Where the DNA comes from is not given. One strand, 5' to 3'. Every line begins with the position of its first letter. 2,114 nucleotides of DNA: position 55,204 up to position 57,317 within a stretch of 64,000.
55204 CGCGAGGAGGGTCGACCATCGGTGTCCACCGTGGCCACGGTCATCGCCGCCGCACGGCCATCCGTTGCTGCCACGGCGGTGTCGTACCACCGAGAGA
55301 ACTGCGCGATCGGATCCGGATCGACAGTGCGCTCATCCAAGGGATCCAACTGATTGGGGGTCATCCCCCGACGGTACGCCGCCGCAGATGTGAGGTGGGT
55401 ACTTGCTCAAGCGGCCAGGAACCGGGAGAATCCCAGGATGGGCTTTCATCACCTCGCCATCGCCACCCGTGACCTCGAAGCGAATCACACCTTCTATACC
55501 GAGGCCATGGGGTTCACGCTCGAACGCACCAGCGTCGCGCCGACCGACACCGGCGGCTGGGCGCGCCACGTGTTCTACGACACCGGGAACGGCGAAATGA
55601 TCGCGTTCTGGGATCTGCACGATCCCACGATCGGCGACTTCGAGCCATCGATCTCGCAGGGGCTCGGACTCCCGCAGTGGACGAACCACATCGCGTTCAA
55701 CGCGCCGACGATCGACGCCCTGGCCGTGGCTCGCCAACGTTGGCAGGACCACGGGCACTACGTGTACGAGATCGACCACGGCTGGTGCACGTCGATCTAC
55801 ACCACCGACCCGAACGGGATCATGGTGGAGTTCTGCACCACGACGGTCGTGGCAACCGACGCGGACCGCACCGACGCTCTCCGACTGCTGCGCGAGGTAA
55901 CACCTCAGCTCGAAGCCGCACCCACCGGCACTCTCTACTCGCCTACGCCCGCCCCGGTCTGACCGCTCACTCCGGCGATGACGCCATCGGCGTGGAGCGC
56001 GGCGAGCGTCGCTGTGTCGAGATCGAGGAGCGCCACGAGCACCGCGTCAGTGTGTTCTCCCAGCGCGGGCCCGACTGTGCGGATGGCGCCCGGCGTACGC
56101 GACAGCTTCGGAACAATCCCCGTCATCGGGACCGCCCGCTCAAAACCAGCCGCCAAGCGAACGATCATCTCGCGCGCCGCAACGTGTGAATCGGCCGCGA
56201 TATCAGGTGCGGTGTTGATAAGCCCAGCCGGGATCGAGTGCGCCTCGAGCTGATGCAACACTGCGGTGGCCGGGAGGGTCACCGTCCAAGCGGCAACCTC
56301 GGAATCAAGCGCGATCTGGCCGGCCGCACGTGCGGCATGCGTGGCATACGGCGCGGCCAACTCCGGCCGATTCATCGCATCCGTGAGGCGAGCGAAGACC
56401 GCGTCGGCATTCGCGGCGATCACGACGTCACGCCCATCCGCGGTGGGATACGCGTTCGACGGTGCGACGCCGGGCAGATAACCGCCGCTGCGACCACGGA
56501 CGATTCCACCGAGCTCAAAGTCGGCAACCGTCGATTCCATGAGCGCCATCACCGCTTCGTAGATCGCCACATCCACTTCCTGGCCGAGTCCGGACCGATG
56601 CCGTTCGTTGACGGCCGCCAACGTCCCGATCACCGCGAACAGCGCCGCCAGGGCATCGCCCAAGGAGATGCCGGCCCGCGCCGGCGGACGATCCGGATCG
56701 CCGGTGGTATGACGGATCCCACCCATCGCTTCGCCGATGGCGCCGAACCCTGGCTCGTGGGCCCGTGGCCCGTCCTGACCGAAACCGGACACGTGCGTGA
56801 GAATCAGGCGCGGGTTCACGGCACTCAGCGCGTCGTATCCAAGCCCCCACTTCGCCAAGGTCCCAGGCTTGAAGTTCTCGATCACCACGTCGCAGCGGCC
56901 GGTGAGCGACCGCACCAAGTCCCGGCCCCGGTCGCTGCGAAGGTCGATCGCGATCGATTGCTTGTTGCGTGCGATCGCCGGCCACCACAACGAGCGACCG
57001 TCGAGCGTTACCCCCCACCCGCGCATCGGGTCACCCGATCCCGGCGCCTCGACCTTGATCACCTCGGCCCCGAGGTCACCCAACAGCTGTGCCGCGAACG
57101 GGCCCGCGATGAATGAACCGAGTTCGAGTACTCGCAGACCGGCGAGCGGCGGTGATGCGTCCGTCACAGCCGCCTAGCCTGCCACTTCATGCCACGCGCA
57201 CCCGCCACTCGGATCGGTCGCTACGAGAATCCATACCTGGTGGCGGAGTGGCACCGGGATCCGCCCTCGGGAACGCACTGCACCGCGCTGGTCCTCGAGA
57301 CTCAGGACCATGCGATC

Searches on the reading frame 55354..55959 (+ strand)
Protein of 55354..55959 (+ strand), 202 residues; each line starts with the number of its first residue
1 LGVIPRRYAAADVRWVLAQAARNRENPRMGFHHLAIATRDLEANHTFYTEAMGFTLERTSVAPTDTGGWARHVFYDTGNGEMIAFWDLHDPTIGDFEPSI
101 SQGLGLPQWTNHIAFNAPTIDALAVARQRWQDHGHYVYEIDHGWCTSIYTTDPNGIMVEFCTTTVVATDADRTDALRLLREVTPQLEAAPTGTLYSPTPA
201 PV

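Call 64: search_protein_families(library=pfam, proteins=[window:55354-55959:+], max_evalue=0.00001)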
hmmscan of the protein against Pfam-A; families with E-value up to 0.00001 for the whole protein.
window:55354-55959:+ (202 aa): 1 family
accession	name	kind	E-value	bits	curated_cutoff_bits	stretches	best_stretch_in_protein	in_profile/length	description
PF00903.31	Glyoxalase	-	3.4e-14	53.7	20.6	1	30-160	1-121/121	Glyoxalase/Bleomycin resistance protein/Dioxygenase superfamily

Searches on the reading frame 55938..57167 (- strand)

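Call 64: search_protein_families(library=pfam, proteins=[window:55938-57167:-], max_evalue=0.00001)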
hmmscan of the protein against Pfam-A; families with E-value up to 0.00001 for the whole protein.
window:55938-57167:- (410 aa): 1 family
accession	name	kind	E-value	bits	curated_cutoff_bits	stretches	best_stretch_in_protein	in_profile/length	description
PF02515.22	CoA_transf_3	-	1.8e-118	396.3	23.3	1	8-373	1-366/366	CoA-transferase family III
